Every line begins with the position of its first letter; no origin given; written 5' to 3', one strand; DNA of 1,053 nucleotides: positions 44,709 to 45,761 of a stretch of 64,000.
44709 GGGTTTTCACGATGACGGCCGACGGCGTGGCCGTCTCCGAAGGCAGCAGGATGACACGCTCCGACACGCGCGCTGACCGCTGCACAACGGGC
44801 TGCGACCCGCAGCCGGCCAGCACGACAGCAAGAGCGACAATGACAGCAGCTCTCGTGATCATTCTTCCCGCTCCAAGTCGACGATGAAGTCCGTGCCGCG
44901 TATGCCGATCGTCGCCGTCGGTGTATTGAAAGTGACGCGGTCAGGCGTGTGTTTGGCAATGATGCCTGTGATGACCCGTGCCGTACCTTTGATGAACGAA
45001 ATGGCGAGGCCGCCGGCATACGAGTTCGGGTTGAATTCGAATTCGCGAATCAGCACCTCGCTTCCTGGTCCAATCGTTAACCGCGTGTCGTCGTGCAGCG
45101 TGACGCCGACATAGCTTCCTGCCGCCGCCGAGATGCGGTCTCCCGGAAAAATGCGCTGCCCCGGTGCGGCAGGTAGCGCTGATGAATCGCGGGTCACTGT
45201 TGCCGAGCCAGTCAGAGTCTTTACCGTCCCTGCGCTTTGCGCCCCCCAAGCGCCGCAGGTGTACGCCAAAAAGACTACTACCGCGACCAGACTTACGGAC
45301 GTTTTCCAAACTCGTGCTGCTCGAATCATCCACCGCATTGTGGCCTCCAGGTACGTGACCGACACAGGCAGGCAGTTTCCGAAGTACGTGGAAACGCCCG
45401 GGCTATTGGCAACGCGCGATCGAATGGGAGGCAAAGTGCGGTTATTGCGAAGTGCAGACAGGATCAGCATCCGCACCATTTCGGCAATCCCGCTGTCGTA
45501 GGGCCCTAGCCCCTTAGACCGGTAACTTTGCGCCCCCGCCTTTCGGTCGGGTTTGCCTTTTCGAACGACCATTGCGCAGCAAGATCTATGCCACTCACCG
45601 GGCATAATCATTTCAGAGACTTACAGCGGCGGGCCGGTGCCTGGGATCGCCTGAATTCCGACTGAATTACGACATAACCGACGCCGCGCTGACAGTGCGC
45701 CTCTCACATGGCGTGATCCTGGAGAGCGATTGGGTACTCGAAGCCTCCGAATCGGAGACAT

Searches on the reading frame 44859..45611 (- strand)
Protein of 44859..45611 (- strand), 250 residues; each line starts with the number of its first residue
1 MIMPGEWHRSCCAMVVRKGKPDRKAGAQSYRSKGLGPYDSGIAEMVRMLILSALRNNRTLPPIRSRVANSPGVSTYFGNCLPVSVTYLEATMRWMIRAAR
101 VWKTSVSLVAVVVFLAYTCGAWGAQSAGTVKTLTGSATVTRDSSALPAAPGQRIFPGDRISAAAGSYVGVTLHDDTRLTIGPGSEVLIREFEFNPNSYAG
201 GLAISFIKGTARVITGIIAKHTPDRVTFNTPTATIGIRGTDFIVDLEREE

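Call 16: search_protein_families(library=pfam, proteins=[window:44859-45611:-], max_evalue=0.001)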
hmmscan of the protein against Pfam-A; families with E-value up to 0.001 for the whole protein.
window:44859-45611:- (250 aa): 1 family
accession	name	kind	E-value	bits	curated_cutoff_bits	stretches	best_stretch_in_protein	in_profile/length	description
PF04773.18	FecR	-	9.2e-09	36.1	24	1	158-247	1-83/97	FecR protein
